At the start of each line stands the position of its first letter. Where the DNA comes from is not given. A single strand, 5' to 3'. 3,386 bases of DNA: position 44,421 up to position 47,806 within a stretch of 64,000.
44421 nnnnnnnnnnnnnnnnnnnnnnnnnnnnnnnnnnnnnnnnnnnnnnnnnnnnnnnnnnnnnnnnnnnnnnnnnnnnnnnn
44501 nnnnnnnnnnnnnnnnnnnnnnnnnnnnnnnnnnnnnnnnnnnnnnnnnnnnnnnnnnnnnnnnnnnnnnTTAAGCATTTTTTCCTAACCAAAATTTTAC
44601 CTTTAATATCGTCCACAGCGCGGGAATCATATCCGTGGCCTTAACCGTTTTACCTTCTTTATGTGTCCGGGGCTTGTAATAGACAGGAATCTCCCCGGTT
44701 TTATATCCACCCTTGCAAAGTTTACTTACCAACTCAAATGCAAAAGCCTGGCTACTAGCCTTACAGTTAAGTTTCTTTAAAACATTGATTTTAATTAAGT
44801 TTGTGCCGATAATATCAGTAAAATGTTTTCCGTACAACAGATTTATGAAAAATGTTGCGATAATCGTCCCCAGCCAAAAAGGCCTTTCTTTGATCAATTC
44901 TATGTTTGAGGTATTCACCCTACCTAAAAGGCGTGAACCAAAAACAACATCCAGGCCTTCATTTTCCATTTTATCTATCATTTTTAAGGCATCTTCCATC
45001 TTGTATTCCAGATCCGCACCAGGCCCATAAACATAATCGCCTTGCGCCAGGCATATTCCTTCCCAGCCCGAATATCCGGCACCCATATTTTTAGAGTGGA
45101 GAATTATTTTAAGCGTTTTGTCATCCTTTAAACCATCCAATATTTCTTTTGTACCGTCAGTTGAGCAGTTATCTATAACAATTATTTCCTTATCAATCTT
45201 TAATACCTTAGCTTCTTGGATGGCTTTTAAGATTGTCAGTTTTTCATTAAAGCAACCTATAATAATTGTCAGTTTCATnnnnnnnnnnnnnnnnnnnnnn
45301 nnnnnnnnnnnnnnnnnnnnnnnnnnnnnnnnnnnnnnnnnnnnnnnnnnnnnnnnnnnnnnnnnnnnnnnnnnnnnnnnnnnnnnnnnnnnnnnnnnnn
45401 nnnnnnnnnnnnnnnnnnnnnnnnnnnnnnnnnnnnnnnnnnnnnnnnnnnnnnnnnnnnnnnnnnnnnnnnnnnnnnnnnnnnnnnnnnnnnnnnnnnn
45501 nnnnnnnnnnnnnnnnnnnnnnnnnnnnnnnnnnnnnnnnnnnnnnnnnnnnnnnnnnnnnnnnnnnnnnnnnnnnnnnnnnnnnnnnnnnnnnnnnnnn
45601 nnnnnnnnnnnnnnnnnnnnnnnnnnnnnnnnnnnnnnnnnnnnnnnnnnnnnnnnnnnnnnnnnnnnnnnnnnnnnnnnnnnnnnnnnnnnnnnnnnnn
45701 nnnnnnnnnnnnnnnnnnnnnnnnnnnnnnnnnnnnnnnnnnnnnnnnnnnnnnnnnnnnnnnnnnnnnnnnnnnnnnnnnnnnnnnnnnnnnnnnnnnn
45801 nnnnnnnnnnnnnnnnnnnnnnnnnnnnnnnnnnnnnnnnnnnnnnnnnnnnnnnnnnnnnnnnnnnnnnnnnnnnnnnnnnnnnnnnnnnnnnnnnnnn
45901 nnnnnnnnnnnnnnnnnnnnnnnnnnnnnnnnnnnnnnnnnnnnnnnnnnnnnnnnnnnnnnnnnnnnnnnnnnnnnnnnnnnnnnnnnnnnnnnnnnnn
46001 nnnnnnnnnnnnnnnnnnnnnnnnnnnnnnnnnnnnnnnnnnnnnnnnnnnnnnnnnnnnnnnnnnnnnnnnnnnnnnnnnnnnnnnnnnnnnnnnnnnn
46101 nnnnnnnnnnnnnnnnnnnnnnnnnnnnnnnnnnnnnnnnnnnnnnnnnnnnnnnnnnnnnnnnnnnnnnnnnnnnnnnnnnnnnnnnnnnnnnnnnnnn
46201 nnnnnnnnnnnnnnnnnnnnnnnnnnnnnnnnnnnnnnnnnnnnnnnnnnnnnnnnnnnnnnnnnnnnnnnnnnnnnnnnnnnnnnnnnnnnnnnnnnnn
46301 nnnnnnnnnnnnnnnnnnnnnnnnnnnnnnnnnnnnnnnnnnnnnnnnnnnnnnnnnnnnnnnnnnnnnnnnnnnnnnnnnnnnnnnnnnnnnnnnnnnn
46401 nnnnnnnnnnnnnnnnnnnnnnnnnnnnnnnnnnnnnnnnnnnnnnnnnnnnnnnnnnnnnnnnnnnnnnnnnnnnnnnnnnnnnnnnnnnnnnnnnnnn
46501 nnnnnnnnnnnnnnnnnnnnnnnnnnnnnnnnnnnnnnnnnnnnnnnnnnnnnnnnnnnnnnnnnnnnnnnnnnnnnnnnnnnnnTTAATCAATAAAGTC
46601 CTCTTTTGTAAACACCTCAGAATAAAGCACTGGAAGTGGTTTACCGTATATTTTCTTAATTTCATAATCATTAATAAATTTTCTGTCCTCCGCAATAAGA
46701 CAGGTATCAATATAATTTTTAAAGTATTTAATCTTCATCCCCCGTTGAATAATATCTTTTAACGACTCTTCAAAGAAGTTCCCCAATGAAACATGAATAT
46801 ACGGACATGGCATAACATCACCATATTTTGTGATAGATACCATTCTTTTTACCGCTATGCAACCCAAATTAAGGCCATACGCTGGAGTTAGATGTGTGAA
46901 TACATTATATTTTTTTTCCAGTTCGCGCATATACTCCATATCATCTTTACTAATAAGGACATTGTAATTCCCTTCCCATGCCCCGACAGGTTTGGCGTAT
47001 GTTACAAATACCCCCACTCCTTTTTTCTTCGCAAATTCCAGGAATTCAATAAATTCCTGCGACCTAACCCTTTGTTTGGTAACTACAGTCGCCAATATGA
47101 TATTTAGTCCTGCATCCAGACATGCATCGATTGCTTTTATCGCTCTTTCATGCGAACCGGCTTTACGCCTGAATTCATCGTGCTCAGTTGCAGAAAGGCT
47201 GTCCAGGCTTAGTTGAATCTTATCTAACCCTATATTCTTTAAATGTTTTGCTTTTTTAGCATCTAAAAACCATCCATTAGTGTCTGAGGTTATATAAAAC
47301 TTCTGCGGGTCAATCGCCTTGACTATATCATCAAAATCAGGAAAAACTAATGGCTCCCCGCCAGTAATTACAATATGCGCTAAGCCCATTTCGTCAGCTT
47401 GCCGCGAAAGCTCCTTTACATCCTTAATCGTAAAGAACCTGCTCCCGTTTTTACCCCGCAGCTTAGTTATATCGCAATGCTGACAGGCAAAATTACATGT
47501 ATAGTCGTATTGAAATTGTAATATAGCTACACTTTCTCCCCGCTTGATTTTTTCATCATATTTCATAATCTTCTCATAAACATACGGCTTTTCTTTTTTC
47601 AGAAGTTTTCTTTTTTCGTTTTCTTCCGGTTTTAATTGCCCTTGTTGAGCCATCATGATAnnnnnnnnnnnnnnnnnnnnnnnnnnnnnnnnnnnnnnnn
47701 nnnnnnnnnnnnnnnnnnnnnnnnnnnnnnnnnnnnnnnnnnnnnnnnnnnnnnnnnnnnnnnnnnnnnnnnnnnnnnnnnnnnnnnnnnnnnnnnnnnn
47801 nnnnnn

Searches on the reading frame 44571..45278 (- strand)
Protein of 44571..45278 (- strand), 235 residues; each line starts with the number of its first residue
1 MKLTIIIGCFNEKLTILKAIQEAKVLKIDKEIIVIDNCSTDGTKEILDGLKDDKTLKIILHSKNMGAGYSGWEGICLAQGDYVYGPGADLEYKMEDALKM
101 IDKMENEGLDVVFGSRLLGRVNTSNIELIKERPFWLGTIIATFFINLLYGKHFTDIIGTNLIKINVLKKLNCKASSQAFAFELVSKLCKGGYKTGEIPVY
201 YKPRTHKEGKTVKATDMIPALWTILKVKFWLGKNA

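Call 3: search_protein_families(library=pfam, proteins=[window:44571-45278:-], max_evalue=0.01)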
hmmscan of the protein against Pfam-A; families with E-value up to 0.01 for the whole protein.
window:44571-45278:- (235 aa): 2 families
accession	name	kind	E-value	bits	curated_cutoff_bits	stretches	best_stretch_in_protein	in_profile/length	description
PF00535.33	Glycos_transf_2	-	2.1e-23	83.5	23.3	1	4-160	1-156/168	Glycosyl transferase family 2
PF13704.12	Glyco_tranf_2_4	-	0.0023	18.8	27.5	1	11-60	2-47/98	Glycosyl transferase family 2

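Call 4: search_protein_families(library=ncbifam, proteins=[window:44571-45278:-], max_evalue=0.01)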
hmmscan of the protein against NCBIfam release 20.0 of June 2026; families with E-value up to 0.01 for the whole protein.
window:44571-45278:- (235 aa): 17 families
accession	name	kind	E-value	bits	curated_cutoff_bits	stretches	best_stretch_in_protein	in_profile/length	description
TIGR04182.1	glyco_TIGR04182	equivalog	6.2e-13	48.8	325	1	3-211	2-201/293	S-layer glycoprotein N-glycosyltransferase AglJ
NF058614.1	PPMAGASynPpgS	equivalog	3.8e-11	42.8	370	1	5-199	4-194/226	polyprenyl-phospho-N-acetylgalactosaminyl synthase PpgS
TIGR03937.1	PgaC_IcaA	equivalog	5.2e-11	42.1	422.3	1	3-106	47-152/407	poly-beta-1,6-N-acetyl-D-glucosamine synthase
NF047683.1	TeichurnBiosyTuaG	equivalog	5.5e-10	39.3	400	1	3-113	8-120/252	teichuronic acid biosynthesis protein TuaG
NF007482.0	PRK10073.1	equivalog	3.3e-09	36.2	423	1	2-112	7-118/334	glycosyltransferase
NF047588.1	GlcsyltransPgfSStrep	equivalog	3.9e-08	32.9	500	1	1-116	1-121/308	glycosyltransferase PgfS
NF050050.1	ProtGlycPglI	equivalog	3.4e-07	29.9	500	1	2-121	3-124/306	GalNAc(5)-diNAcBac-PP-undecaprenol beta-1,3-glucosyltransferase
NF041391.1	DPhHxTase_Halo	equivalog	8.7e-07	28.1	375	1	8-205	2-187/213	dolichyl-phosphate hexose transferase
TIGR04283.1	glyco_like_mftF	equivalog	1.8e-06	27.7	182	1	3-84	1-77/221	TIGR04283 family arsenosugar biosynthesis glycosyltransferase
NF038302.1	EPS_HpsE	equivalog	2.6e-06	26.7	300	1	2-83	2-90/307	hormogonium polysaccharide biosynthesis glycosyltransferase HpsE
NF007986.1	PRK10714.1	equivalog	4.7e-06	25.8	529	1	2-116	7-126/316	undecaprenyl-phosphate 4-deoxy-4-formamido-L-arabinose transferase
NF041875.1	EPS_EpsD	equivalog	1.3e-05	24.7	370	1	15-91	16-91/325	exopolysaccharide biosynthesis glycosyltransferase EpsD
TIGR04009.1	wcaE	equivalog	0.00018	20.9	369.2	1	21-84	21-87/248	colanic acid biosynthesis glycosyltransferase WcaE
TIGR01556.1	rhamnosyltran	subfamily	0.0018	17.5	200.55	1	10-68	3-59/281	rhamnosyltransferase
NF053739.1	GlytfEpsEBac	equivalog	0.0019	17.2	450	1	2-101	2-107/265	glycosyltransferase EpsE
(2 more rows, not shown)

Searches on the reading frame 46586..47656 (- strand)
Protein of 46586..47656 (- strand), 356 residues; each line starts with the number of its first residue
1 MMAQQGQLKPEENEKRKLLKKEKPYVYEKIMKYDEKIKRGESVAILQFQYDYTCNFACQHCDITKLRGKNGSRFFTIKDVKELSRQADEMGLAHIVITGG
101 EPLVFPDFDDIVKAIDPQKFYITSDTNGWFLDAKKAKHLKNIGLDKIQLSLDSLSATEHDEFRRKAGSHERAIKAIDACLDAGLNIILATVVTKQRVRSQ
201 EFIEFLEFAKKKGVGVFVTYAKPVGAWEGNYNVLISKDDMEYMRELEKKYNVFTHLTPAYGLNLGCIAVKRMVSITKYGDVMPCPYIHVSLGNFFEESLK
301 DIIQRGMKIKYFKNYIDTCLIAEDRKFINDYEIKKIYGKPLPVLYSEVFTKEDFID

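Call 11: search_protein_families(library=pfam, proteins=[window:46586-47656:-], max_evalue=0.001)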
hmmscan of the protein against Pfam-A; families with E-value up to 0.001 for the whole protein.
window:46586-47656:- (356 aa): 3 families
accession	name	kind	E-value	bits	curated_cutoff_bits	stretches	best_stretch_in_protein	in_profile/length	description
PF04055.27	Radical_SAM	-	1.8e-26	93.8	29.5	1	53-203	6-163/166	Radical SAM superfamily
PF13186.11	SPASM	-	1.9e-06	28.5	21.5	1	266-313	1-52/67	Iron-sulfur cluster-binding domain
PF13353.11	Fer4_12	-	3.7e-05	24.5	22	1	53-118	14-77/137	4Fe-4S single cluster domain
